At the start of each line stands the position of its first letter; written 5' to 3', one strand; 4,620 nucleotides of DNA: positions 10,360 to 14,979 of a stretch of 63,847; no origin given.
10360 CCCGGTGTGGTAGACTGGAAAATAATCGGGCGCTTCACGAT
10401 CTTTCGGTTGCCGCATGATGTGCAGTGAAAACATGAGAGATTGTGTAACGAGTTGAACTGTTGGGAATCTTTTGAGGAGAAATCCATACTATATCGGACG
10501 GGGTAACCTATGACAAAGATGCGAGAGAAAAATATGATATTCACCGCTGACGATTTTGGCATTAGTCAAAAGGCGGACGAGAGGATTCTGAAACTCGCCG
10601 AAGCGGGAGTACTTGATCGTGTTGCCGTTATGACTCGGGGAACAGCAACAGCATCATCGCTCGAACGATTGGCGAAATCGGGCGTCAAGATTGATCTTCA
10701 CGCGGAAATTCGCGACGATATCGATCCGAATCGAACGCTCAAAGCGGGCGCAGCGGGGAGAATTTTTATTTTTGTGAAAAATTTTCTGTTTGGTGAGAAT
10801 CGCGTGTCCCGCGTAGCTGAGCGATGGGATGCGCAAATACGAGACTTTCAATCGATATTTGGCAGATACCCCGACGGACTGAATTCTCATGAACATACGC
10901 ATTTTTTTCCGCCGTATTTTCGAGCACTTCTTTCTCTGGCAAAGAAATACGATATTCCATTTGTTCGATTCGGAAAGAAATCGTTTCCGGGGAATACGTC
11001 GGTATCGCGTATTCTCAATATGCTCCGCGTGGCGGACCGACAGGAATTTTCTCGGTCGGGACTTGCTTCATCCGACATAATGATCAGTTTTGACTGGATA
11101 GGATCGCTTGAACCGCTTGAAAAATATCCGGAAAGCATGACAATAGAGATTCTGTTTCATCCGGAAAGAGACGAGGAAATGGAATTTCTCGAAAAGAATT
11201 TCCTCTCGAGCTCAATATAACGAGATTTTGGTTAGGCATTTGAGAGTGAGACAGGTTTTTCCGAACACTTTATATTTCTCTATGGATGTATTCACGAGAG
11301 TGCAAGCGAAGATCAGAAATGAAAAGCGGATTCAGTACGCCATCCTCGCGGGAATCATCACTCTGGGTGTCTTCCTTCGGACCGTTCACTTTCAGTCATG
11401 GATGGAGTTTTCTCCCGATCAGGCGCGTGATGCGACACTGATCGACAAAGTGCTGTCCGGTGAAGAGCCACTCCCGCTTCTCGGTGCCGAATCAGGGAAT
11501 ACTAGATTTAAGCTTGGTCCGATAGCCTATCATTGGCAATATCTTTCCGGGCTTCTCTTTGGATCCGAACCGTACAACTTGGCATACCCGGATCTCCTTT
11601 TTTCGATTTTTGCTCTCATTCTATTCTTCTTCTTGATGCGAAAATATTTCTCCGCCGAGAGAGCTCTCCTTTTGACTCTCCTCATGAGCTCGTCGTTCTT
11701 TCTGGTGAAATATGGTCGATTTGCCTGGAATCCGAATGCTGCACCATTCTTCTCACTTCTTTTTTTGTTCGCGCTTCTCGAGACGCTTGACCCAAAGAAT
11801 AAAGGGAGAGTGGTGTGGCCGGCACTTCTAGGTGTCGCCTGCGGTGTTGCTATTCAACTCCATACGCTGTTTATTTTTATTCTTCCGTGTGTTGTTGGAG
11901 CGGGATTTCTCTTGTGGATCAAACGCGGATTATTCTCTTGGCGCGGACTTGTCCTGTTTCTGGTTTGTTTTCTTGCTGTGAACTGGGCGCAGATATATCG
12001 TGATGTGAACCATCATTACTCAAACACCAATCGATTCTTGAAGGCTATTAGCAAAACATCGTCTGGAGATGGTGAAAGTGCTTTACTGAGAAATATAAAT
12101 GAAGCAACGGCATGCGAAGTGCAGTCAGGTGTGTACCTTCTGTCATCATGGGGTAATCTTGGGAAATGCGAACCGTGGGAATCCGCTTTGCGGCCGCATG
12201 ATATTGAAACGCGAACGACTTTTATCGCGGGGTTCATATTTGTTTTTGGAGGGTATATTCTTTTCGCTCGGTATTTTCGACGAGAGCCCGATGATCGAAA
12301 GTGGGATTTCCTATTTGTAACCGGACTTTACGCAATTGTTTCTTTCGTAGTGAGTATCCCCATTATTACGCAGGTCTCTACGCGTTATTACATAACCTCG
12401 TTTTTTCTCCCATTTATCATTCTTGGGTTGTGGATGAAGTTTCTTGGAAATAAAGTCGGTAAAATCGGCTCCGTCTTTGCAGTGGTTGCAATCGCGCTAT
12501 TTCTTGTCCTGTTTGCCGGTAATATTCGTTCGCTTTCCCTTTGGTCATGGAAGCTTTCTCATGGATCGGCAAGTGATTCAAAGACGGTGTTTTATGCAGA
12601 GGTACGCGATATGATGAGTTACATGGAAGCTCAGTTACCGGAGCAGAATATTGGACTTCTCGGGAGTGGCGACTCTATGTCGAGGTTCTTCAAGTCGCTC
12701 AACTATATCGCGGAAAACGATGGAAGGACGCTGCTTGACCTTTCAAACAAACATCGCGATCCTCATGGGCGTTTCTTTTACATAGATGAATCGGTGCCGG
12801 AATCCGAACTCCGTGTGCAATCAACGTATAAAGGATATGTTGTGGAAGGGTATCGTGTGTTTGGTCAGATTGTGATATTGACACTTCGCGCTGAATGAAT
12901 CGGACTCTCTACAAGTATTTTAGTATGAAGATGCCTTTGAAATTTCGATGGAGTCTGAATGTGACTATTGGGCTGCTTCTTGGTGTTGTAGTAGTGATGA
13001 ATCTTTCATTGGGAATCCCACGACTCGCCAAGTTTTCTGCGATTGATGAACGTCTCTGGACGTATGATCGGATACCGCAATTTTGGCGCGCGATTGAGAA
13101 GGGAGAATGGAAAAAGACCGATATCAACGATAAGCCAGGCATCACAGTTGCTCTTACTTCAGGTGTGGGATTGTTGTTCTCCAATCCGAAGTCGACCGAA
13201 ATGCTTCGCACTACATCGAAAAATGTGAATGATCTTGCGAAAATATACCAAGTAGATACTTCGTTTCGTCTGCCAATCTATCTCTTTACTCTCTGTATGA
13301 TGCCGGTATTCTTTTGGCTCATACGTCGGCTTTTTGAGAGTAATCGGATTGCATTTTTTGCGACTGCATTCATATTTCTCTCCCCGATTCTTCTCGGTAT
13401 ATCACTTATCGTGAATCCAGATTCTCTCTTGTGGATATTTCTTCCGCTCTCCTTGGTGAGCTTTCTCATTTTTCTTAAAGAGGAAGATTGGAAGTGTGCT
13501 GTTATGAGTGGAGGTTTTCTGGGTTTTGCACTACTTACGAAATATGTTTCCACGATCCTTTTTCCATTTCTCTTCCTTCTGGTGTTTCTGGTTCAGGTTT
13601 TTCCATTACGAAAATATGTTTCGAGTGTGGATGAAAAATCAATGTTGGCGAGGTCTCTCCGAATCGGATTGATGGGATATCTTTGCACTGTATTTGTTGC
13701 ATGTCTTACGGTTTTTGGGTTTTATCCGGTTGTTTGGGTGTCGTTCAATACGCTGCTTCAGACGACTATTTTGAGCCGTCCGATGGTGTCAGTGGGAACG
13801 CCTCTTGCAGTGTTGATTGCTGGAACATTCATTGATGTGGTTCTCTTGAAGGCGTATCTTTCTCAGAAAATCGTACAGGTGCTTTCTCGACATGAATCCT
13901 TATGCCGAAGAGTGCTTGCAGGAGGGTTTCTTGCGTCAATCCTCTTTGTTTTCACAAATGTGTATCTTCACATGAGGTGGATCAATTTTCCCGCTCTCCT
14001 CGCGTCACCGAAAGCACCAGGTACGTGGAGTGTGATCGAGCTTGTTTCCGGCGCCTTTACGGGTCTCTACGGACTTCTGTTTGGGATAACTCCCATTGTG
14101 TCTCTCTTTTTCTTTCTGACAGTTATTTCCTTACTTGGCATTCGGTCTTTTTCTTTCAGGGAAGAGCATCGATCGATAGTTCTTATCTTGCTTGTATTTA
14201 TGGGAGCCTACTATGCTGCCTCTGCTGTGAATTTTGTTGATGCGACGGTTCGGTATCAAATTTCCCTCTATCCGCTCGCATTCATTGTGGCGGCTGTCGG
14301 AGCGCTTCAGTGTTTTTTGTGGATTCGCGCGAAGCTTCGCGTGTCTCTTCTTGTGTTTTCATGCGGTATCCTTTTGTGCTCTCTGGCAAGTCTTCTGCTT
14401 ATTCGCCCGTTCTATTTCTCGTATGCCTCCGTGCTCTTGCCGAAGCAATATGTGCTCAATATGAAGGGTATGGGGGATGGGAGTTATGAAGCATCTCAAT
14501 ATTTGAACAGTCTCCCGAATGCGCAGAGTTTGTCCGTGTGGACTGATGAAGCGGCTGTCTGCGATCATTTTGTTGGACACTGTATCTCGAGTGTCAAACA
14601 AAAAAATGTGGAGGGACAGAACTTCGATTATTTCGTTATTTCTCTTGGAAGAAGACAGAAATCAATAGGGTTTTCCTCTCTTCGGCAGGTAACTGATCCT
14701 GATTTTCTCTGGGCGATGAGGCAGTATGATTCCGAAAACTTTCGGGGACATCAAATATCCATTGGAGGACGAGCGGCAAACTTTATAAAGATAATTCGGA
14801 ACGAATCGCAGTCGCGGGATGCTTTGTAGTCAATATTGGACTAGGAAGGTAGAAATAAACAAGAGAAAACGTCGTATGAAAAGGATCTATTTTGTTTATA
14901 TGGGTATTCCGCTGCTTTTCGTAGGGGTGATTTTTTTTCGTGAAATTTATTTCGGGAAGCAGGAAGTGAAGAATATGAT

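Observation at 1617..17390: Mirror-symmetric envelope-glycosylation supercluster: six GT-C transferases, two anchored GH28s, a YdjC/NaxD-type deacetylase and an ArnC/RgtE-like lipid-sugar synthase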

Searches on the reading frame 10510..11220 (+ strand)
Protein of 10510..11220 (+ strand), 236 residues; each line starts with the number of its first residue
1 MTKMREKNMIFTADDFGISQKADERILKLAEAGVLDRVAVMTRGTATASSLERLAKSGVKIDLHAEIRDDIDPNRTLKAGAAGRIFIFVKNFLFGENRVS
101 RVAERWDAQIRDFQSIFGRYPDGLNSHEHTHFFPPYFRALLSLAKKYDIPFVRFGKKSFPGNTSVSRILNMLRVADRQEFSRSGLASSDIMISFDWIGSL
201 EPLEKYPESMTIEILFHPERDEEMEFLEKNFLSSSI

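Call 3: search_protein_families(library=pfam, proteins=[window:10510-11220:+], max_evalue=0.01)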
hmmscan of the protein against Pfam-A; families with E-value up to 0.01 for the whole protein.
window:10510-11220:+ (236 aa): 1 family
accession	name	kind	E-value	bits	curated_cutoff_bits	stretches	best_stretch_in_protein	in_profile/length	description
PF04794.17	YdjC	-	2.1e-27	97.1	29.7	1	9-220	2-229/266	YdjC-like protein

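Call 4: search_protein_families(library=ncbifam, proteins=[window:10510-11220:+], max_evalue=0.01)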
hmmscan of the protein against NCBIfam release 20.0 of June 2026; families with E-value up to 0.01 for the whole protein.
window:10510-11220:+ (236 aa): 2 families
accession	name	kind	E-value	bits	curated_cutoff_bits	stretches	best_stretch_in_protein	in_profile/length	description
NF002559.0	PRK02134.1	equivalog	5.9e-15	55.5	227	1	6-153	2-151/249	chitin disaccharide deacetylase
TIGR03473.1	HpnK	hypoth_equivalog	3.5e-12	46.1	232.6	1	7-222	2-239/283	hopanoid biosynthesis-associated protein HpnK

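Call 9: find_encoding_contigs(protein=window:10510-11220:+, flank=10000, max_places=6)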
Protein window:10510-11220:+ (236 aa): 1 contig read that carries it; 1 place shown.
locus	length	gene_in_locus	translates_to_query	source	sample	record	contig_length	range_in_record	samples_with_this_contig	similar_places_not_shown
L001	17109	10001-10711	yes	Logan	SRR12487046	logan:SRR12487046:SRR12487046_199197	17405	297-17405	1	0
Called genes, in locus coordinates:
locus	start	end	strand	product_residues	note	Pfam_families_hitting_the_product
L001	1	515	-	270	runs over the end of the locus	?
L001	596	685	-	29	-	-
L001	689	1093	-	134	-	PF00293:NUDIX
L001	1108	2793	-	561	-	PF12708:Pect-lyase_RHGA_epim, PF05048:NosD, PF00295:Glyco_hydro_28, PF13229:Beta_helix (weak)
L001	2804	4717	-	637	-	PF02366:PMT, PF13231:PMT_2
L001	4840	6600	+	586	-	PF02366:PMT, PF13231:PMT_2 (weak)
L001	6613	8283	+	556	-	PF02366:PMT (weak), PF13231:PMT_2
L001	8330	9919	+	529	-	PF13231:PMT_2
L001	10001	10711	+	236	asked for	PF04794:YdjC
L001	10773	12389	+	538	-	PF13231:PMT_2 (weak)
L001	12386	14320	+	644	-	PF02366:PMT (weak), PF13231:PMT_2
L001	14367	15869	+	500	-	PF12708:Pect-lyase_RHGA_epim (faint), PF00295:Glyco_hydro_28, PF13229:Beta_helix (faint)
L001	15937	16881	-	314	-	PF00535:Glycos_transf_2, PF10111:Glyco_tranf_2_2 (weak)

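Call 21: search_solved_structures(query=window:10510-11220:+, max_evalue=0.01, show_alignments=2)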
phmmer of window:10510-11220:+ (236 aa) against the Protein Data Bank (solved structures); distinct sequences matched with E-value up to 0.01: 2.
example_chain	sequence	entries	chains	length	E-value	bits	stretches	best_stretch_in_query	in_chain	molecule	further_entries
2i5i_A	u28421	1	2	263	2.9e-07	33.7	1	4-157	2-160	UPF0249 protein EF_3048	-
7vi8_A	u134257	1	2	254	7.5e-05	25.8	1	6-149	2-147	Chitooligosaccharide deacetylase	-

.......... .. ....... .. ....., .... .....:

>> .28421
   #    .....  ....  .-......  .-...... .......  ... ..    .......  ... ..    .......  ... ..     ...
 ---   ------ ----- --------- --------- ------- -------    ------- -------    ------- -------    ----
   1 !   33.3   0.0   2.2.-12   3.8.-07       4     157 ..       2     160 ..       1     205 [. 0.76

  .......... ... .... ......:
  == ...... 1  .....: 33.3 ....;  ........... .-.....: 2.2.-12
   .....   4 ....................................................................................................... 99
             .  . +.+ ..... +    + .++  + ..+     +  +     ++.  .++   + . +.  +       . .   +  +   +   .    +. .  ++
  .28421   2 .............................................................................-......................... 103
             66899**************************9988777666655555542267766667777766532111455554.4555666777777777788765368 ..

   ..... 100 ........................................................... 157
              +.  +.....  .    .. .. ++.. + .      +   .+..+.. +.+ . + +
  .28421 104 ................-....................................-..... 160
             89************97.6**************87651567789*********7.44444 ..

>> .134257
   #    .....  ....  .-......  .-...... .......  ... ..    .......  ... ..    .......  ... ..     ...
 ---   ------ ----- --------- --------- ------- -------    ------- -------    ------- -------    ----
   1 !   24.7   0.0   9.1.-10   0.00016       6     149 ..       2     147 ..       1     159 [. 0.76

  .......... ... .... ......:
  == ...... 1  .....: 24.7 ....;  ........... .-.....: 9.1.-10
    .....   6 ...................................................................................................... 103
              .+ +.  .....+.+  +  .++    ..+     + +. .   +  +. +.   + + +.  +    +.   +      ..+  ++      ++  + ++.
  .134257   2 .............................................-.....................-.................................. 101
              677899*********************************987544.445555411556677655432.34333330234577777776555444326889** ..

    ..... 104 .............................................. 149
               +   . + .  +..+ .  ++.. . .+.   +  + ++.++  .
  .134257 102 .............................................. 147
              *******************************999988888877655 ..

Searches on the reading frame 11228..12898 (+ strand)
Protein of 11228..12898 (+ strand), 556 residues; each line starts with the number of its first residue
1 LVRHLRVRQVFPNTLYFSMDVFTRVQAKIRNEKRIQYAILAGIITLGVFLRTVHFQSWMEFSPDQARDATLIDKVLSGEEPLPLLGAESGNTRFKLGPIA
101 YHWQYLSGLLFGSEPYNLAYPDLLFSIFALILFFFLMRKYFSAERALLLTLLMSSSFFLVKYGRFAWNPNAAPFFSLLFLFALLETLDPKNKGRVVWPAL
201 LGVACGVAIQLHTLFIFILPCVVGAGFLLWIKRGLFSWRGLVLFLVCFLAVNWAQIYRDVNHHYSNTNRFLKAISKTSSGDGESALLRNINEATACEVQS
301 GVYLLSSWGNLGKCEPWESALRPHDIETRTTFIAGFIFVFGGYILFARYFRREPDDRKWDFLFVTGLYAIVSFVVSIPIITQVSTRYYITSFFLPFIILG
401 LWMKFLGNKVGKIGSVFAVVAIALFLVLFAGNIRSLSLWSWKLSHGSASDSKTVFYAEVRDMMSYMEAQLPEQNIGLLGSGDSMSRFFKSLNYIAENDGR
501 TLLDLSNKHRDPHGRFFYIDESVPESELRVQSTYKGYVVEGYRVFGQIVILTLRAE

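Call 3: search_protein_families(library=pfam, proteins=[window:11228-12898:+], max_evalue=0.01)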
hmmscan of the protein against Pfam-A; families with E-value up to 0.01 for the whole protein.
window:11228-12898:+ (556 aa): 1 family
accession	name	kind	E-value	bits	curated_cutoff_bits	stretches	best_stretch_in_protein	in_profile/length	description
PF13231.12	PMT_2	-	4.2e-07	30.8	26.1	1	98-251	4-153/160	Dolichyl-phosphate-mannose-protein mannosyltransferase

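Call 4: search_protein_families(library=ncbifam, proteins=[window:11228-12898:+], max_evalue=0.01)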
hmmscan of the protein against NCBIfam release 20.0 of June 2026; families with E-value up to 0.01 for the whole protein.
window:11228-12898:+ (556 aa): 1 family
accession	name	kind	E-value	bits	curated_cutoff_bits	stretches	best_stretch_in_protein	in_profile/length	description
TIGR03663.1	TIGR03663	subfamily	0.00034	19.7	126.25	1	97-228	52-179/435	flippase activity-associated protein Agl23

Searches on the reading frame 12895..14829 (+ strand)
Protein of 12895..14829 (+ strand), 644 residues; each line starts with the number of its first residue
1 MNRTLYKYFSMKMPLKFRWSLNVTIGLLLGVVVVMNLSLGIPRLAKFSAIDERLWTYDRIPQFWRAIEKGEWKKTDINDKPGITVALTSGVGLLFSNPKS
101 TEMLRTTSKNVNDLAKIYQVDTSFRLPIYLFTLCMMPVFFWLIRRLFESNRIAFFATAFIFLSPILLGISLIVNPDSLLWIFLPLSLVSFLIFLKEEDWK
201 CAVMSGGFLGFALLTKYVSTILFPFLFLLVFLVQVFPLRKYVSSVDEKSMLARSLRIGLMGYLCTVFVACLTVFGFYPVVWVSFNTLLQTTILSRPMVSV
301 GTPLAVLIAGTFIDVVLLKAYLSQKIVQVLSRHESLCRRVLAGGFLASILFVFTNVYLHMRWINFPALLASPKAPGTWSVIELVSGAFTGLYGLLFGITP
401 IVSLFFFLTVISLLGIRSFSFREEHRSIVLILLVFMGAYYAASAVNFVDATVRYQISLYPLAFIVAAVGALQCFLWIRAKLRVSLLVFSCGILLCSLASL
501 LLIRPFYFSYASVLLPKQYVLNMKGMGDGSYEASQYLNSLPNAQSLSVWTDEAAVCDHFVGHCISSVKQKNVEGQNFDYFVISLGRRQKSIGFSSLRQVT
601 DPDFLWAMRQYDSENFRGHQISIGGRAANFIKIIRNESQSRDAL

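Call 3: search_protein_families(library=pfam, proteins=[window:12895-14829:+], max_evalue=0.01)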
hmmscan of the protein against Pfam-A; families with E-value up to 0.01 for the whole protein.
window:12895-14829:+ (644 aa): 2 families
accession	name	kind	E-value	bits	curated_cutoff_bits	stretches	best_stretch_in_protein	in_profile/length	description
PF13231.12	PMT_2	-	7.5e-12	46.2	26.1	1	120-230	20-131/160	Dolichyl-phosphate-mannose-protein mannosyltransferase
PF02366.24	PMT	-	3e-07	30.7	22.7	1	122-255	83-215/245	Dolichyl-phosphate-mannose-protein mannosyltransferase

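Call 4: search_protein_families(library=ncbifam, proteins=[window:12895-14829:+], max_evalue=0.01)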
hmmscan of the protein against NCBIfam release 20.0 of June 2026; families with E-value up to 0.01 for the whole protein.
window:12895-14829:+ (644 aa): 0 families
